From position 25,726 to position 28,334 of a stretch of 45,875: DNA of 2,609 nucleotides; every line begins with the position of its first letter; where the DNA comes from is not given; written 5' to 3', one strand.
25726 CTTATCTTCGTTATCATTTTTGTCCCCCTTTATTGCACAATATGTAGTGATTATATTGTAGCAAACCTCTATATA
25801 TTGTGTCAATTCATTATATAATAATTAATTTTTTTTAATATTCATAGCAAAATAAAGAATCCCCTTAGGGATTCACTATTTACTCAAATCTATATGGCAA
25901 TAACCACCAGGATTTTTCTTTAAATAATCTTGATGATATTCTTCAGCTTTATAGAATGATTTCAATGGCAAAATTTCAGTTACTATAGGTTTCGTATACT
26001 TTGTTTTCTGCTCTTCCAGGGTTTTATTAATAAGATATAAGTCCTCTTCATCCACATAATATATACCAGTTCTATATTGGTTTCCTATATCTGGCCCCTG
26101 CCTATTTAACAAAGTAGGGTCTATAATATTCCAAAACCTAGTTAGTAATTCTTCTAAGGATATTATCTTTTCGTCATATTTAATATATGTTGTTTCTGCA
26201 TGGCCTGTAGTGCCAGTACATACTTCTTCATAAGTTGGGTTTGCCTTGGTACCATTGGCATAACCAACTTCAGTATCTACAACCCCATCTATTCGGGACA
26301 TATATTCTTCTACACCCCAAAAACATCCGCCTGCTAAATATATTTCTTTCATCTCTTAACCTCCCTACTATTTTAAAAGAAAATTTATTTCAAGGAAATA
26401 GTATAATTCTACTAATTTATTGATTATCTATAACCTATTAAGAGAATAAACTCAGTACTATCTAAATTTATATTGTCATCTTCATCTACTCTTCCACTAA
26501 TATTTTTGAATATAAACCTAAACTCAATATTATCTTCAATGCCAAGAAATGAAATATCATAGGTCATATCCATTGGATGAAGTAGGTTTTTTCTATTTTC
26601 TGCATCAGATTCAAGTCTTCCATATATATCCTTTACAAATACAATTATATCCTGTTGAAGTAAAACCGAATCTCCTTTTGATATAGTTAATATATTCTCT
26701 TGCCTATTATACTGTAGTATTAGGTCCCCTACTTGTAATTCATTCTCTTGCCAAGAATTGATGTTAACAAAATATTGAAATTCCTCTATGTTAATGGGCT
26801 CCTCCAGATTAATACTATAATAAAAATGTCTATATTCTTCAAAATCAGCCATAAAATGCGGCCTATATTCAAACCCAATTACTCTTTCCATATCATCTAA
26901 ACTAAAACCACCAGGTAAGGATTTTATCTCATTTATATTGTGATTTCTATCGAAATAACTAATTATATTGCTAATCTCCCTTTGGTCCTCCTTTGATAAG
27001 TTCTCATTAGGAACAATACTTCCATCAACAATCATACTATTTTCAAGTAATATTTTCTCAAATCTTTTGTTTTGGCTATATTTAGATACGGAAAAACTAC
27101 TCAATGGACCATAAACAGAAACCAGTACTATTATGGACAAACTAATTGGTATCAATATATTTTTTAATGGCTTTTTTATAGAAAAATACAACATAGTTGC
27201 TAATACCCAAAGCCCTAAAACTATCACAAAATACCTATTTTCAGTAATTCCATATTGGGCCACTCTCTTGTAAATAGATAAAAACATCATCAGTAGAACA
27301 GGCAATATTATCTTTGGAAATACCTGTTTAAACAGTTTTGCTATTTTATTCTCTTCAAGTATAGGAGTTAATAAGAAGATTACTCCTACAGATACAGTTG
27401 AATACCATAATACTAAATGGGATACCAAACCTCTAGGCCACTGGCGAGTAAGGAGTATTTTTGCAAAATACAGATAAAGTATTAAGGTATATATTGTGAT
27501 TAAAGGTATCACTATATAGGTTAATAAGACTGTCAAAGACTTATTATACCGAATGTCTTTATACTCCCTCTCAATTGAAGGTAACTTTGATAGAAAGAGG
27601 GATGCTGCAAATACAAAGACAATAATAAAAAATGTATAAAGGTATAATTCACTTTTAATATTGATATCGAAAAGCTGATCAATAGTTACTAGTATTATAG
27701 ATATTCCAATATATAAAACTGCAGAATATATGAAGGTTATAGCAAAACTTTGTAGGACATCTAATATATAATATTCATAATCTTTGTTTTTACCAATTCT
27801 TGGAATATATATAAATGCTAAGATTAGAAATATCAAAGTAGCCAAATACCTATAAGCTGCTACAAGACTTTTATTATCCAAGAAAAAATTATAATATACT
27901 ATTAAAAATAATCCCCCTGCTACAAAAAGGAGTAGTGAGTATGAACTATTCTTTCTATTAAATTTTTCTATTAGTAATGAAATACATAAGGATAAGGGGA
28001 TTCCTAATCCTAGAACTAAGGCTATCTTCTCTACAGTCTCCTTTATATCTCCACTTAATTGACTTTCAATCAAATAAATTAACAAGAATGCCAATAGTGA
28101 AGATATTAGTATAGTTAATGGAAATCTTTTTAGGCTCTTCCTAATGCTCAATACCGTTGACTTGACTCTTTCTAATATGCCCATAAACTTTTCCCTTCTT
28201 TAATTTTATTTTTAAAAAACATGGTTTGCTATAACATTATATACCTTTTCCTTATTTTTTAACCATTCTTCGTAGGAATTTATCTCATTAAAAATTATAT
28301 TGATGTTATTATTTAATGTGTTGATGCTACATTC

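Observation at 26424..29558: Orphan RelA/SpoT-fold synthetase with a novel C-terminal domain, paired with a DUF4153-like membrane protein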

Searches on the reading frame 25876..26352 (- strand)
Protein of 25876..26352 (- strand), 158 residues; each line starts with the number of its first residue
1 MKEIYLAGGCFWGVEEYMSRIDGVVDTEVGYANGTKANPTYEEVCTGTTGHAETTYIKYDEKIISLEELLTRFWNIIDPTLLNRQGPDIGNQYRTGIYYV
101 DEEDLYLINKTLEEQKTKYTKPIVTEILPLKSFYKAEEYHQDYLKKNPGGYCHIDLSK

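Call 16: search_protein_families(library=pfam, proteins=[window:25876-26352:-], max_evalue=0.001)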
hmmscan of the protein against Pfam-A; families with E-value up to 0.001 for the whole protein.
window:25876-26352:- (158 aa): 1 family
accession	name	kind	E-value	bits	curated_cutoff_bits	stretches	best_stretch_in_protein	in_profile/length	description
PF01625.27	PMSR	-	8.3e-66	221.4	23.7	1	3-153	1-153/153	Peptide methionine sulfoxide reductase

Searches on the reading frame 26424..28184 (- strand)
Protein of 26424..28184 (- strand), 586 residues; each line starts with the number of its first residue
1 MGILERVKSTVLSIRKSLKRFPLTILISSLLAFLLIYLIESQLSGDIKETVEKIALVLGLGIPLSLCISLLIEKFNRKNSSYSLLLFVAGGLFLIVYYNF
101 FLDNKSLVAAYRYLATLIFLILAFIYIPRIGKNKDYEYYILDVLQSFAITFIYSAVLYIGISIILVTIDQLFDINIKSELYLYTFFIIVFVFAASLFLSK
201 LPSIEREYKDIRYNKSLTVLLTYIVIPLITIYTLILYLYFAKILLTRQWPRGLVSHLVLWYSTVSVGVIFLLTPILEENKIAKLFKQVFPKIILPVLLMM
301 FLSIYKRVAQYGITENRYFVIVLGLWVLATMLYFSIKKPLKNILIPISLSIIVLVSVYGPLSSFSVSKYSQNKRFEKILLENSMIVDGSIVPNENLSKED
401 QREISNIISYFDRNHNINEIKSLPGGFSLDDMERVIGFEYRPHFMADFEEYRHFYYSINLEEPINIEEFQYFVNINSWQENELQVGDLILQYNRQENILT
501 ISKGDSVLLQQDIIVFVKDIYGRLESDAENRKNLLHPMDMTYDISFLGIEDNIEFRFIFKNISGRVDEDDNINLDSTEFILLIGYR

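Call 3: search_protein_families(library=pfam, proteins=[window:26424-28184:-], max_evalue=1)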
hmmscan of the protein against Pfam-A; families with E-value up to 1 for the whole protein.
window:26424-28184:- (586 aa): 1 family
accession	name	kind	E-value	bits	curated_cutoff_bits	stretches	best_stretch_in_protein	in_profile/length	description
PF13687.11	DUF4153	-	1e-26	94.4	27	1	60-377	25-356/373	Domain of unknown function (DUF4153)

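Call 4: search_protein_families(library=ncbifam, proteins=[window:26424-28184:-], max_evalue=1)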
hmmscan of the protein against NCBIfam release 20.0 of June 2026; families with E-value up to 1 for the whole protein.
window:26424-28184:- (586 aa): 1 family
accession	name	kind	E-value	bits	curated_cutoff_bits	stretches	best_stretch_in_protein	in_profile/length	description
NF005028.0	PRK06437.1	equivalog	0.14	12.4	85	0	308-329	27-48/67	hypothetical protein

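Call 5: search_protein_families(library=padloc, proteins=[window:26424-28184:-], max_evalue=1)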
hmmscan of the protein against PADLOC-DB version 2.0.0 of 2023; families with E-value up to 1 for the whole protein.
window:26424-28184:- (586 aa): 0 families

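Call 43: find_homologous_proteins(query=window:26424-28184:-)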
Query window:26424-28184:- (586 aa): 893 proteins with E <= 0.001 among 8000 candidates; the best 120 are listed.
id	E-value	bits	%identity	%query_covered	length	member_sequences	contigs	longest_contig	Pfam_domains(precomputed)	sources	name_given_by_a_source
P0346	0.0e+0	1242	100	100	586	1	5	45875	PF13687.12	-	-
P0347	0.0e+0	1241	100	100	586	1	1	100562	PF13687.12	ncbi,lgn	-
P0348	0.0e+0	1240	100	100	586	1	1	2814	PF13687.12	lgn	-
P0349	0.0e+0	1031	100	84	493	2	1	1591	PF13687.12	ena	-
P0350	6.2e-297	1004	78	100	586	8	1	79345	PF13687.12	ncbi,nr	ncbi:MAG: DUF4153 domain-containing protein [Tissierellia bacterium]|nr:DUF4153 domain-containing pr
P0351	4.8e-291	985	77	100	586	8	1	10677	PF13687.12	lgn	-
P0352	1.8e-272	923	71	100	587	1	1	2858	PF13687.12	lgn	-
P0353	4.8e-261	886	70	100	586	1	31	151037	PF13687.12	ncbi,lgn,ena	ncbi:MAG TPA: DUF4153 domain-containing protein [Tissierellaceae bacterium]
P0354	4.9e-261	886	70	100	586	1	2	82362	PF13687.12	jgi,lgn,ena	-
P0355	8.7e-261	885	70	100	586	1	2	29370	PF13687.12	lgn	-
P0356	1.6e-260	884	70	100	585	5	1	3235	PF13687.12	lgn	-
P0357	2.4e-260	883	70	100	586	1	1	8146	PF13687.12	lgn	-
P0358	4.1e-260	883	70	100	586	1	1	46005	PF13687.12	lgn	-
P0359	5.5e-260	882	70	100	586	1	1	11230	PF13687.12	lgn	-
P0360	5.3e-225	767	60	100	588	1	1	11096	PF13687.12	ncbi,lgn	-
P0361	6.2e-225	767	59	100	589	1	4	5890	PF13687.12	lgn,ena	-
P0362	1.2e-222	759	59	100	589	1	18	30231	PF13687.12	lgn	-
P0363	5.6e-222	757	59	100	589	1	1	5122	PF13687.12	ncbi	-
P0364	2.3e-220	752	59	99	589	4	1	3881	PF13687.12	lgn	-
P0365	4.4e-220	751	59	99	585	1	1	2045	PF13687.12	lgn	-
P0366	9.8e-220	749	59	100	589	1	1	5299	PF13687.12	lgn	-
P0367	9.1e-219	746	59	100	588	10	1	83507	PF13687.12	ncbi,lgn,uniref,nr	ncbi:DUF4153 domain-containing protein [Tissierella carlieri]|uniref:DUF4153 domain-containing prote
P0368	4.9e-216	737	58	100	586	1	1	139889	PF13687.12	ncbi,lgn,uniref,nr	ncbi:DUF4153 domain-containing protein [Tissierella sp.]|uniref:DUF4153 domain-containing protein n=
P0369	7.1e-216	737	58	100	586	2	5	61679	PF13687.12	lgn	-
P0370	8.5e-216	736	58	100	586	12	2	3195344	PF13687.12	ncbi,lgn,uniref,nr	ncbi:protein of unknown function [Tissierella praeacuta DSM 18095]|uniref:DUF4153 domain-containing 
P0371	1.5e-213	729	59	100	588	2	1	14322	PF13687.12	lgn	-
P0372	1.5e-213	729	59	100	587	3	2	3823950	PF13687.12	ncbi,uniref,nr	ncbi:DUF4153 domain-containing protein [Tissierella pigra]|uniref:DUF4153 domain-containing protein 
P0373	2.5e-212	725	60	99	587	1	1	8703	PF13687.12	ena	-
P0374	1.2e-211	723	57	100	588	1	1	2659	PF13687.12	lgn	-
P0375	3.2e-211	721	59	99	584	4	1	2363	PF13687.12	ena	-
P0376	3.0e-210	718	57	100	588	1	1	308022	PF13687.12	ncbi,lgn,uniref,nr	ncbi:DUF4153 domain-containing protein [Tissierella sp.]|uniref:DUF4153 domain-containing protein n=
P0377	6.7e-210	717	58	99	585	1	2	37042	PF13687.12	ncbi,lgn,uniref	ncbi:DUF4153 domain-containing protein [Tissierella praeacuta]|uniref:DUF4153 domain-containing prot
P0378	4.1e-208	711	59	100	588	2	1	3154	PF13687.12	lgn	-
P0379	1.8e-207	709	59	100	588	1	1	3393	PF13687.12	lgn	-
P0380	2.0e-207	709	57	99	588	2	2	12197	PF13687.12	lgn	-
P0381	2.6e-206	705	57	100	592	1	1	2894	PF13687.12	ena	-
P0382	3.3e-205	701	57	100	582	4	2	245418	PF13687.12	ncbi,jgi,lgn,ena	-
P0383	9.7e-205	700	58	99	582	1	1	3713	PF13687.12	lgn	-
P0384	6.1e-204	697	56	99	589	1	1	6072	PF13687.12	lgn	-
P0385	5.3e-203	694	54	100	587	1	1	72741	PF13687.12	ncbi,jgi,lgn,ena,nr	ncbi:MAG: DUF4153 domain-containing protein [Tissierellaceae bacterium]|nr:DUF4153 domain-containing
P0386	1.4e-202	693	54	100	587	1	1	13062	PF13687.12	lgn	-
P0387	4.3e-202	691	58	93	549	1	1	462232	PF13687.12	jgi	-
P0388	1.2e-198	680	53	100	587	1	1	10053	PF13687.12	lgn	-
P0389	4.6e-198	678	55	100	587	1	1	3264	PF13687.12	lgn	-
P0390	1.6e-195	669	53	99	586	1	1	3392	PF13687.12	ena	-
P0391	4.7e-195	668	54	99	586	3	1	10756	PF13687.12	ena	-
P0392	2.4e-194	666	54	100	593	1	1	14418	PF13687.12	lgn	-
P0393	3.2e-194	665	54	99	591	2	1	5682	PF13687.12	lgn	-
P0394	2.0e-193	663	53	99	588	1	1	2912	PF13687.12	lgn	-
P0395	3.8e-193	662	52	100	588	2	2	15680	PF13687.12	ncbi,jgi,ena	ncbi:MAG: DUF4153 domain-containing protein [Tissierellaceae bacterium]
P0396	5.9e-193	661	54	100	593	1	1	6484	PF13687.12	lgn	-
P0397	6.7e-192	658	54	99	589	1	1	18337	PF13687.12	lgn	-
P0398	6.0e-186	638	52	99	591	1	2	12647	PF13687.12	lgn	-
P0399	8.8e-186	637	53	99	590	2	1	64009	PF13687.12,PF12698.14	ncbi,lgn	-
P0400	1.9e-185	636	51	99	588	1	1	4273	PF13687.12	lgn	-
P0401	1.9e-185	636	53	99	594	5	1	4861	PF13687.12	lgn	-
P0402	1.8e-184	633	52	99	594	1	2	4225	PF13687.12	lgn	-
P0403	2.9e-184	632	53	99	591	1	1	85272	PF13687.12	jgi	jgi:hypothetical protein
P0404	2.9e-184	632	53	99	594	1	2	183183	PF13687.12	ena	-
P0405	1.6e-183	630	53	100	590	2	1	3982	PF13687.12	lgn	-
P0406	7.9e-183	628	50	99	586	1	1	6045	PF13687.12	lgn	-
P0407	2.0e-180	620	53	97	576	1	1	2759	PF13687.12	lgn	-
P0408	1.8e-179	617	49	99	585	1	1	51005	PF13687.12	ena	-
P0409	2.6e-176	606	50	100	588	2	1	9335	PF13687.12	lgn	-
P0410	6.4e-176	605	51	100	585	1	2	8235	PF13687.12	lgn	-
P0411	1.7e-175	603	49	99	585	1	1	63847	PF13687.12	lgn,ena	-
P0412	1.7e-174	600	49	99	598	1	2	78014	PF13687.12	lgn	-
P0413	6.7e-174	598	50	99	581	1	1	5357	PF13687.12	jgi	-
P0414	3.9e-172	592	49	99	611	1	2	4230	PF13687.12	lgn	-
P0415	1.1e-171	591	49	100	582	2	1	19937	PF13687.12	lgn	-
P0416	3.0e-171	589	49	99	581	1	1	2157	PF13687.12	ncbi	-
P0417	1.6e-170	587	49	99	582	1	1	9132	PF13687.12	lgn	-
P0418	2.7e-170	586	50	98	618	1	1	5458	PF13687.12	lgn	-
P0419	5.5e-170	585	48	99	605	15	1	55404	PF13687.12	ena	-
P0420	9.8e-170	584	49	99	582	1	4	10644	PF13687.12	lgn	-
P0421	1.1e-169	584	49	99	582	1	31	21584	PF13687.12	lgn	-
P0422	2.1e-169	583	49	99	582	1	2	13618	PF13687.12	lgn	-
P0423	1.2e-168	581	49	99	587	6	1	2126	PF13687.12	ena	-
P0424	1.7e-168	580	49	99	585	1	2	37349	PF13687.12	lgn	-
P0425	3.4e-167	576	48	100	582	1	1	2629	PF13687.12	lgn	-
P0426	4.6e-167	576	49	99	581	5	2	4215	PF13687.12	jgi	jgi:hypothetical protein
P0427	5.7e-167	575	47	99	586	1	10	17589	PF13687.12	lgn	-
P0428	5.8e-167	575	50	100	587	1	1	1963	PF13687.12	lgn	-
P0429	7.6e-167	575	49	100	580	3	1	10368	PF13687.12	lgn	-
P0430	7.9e-167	575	49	99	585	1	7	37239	PF13687.12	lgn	-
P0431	8.2e-167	575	48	100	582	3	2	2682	PF13687.12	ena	-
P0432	9.6e-167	575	48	100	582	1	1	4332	PF13687.12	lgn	-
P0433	1.8e-166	574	47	99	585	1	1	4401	PF13687.12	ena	-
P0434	1.9e-166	574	48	99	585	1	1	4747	PF13687.12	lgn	-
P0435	2.3e-166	573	48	99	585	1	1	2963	PF13687.12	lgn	-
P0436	3.1e-166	573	47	99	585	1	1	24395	PF13687.12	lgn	-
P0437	3.2e-166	573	49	99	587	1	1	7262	PF13687.12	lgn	-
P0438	4.8e-166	572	48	100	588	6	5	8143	PF13687.12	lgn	-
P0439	6.4e-166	572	48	99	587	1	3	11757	PF13687.12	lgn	-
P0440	1.2e-165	571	49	99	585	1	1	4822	PF13687.12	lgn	-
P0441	1.5e-165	571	48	99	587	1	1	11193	PF13687.12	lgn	-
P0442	1.6e-165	570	49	99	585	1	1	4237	PF13687.12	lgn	-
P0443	3.1e-165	570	48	99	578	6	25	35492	PF13687.12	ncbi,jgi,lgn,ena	-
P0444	3.1e-165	570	48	100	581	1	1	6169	PF13687.12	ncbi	-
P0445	3.1e-165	570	49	99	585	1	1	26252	PF13687.12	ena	-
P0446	4.7e-165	569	49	100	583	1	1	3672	PF13687.12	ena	-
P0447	7.0e-165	568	48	100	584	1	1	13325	PF13687.12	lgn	-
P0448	8.8e-165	568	49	99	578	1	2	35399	PF13687.12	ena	-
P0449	1.2e-164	568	48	99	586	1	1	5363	PF13687.12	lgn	-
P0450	1.5e-164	567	47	99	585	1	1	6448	PF13687.12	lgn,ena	-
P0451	2.5e-164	567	49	100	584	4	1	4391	PF13687.12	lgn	-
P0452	3.4e-164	566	47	99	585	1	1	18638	PF13687.12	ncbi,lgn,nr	ncbi:MAG: DUF4153 domain-containing protein [Eubacteriaceae bacterium]|nr:DUF4153 domain-containing 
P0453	4.7e-164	566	48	99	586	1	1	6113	PF13687.12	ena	-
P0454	1.1e-163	564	48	100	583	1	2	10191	PF13687.12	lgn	-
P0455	1.4e-162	561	48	99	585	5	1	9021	PF13687.12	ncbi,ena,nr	ncbi:MAG: DUF4153 domain-containing protein [Tissierellia bacterium]|nr:DUF4153 domain-containing pr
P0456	3.9e-162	559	49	100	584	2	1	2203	PF13687.12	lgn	-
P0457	4.0e-162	559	48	99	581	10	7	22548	PF13687.12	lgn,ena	-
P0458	4.0e-161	556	47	99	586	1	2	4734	PF13687.12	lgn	-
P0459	4.2e-161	556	48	100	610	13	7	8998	PF13687.12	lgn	-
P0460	1.3e-160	554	49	97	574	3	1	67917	PF13687.12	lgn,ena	-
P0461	1.5e-160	554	46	99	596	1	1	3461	PF13687.12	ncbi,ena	-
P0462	3.7e-160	553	47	99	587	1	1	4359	PF13687.12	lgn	-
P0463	4.2e-160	553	46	99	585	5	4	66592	PF13687.12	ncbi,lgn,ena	-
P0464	4.9e-160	552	46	99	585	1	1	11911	PF13687.12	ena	-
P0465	1.1e-159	551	48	99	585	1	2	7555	PF13687.12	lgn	-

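Call 44: find_encoding_contigs(protein=P0452, flank=5000, max_places=2)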
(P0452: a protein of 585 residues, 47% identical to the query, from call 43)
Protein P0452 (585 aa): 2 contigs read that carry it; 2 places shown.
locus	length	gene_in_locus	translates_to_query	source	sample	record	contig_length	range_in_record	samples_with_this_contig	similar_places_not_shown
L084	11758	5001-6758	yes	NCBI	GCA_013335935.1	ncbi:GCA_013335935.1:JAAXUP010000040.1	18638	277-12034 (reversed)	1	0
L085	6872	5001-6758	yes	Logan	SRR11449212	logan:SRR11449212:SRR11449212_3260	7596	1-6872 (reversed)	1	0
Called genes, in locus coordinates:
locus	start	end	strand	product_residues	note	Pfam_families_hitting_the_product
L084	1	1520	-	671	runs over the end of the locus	PF01926:MMR_HSR1, PF02421:FeoB_N, PF17910:FeoB_Cyto, PF07670:Gate, PF07664:FeoB_C, PF07670:Gate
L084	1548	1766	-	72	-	PF04023:FeoA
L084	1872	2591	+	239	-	PF03009:GDPD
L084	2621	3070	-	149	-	-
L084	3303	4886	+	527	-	PF00005:ABC_tran, PF02463:SMC_N (faint), PF13304:AAA_21 (faint), PF12848:ABC_tran_Xtn, PF00005:ABC_tran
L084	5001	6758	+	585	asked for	PF13687:DUF4153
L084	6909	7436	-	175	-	PF14512:TM1586_NiRdase (faint), PF00881:Nitroreductase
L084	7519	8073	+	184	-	PF01569:PAP2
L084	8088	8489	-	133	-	PF01042:Ribonuc_L-PSP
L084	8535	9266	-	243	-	PF18917:LiaI-LiaF-like_TM1, PF22570:LiaF-TM, PF18917:LiaI-LiaF-like_TM1 (weak), PF09922:LiaF-like_C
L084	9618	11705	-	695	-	PF12437:GSIII_N, PF00120:Gln-synt_C, PF18318:Gln-synt_C-ter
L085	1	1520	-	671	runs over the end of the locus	PF01926:MMR_HSR1, PF02421:FeoB_N, PF17910:FeoB_Cyto, PF07670:Gate, PF07664:FeoB_C, PF07670:Gate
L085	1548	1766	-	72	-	PF04023:FeoA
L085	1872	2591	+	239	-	PF03009:GDPD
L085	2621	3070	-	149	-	-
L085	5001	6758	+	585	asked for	PF13687:DUF4153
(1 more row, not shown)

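Call 46: find_encoding_contigs(protein=P0419, flank=4000, max_places=1)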
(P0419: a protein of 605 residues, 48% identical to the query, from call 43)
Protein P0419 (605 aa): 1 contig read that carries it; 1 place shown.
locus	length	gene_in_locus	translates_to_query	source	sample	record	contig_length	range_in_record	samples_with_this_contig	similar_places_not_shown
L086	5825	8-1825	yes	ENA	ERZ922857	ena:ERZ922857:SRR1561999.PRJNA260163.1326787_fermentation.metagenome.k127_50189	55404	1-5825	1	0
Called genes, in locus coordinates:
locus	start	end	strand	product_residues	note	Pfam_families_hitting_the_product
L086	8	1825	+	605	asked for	PF13687:DUF4153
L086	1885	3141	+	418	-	PF04389:Peptidase_M28, PF01546:Peptidase_M20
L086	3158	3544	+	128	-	PF01042:Ribonuc_L-PSP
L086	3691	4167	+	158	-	PF01625:PMSR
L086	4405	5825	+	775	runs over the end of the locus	PF03477:ATP-cone, PF13597:NRDD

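Call 47: find_encoding_contigs(protein=P0408, flank=4000, max_places=1)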
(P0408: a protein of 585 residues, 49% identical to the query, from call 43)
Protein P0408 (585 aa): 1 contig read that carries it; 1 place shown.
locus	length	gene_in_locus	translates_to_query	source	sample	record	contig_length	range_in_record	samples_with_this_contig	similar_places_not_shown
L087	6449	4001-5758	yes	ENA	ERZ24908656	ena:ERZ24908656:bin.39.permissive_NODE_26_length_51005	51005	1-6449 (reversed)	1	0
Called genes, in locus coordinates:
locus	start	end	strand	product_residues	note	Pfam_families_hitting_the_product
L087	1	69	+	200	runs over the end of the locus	PF04205:FMN_bind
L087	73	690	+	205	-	PF02508:Rnf-Nqr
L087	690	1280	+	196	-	PF02508:Rnf-Nqr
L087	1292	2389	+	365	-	PF00111:Fer2, PF00970:FAD_binding_6, PF00175:NAD_binding_1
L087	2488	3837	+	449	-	PF04607:RelA_SpoT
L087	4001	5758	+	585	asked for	PF13687:DUF4153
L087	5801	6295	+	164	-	PF02915:Rubrerythrin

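Call 48: find_encoding_contigs(protein=P0443, flank=4000, max_places=1)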
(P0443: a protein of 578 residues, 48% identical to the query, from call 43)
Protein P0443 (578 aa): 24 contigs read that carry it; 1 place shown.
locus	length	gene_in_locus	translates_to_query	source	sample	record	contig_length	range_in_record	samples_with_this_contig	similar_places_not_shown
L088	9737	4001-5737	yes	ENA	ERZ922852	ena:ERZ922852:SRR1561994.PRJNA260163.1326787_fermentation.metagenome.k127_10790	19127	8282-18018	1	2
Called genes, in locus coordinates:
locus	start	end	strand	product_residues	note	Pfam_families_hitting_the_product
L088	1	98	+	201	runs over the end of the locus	PF04205:FMN_bind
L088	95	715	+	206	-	PF02508:Rnf-Nqr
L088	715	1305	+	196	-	PF02508:Rnf-Nqr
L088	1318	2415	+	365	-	PF00111:Fer2, PF00970:FAD_binding_6, PF00175:NAD_binding_1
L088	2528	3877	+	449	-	PF04607:RelA_SpoT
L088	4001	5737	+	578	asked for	PF13687:DUF4153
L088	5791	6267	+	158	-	PF01625:PMSR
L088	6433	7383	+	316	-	PF04055:Radical_SAM, PF13186:SPASM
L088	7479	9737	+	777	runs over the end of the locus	PF03477:ATP-cone, PF13597:NRDD, PF11230:YjjI-like (faint)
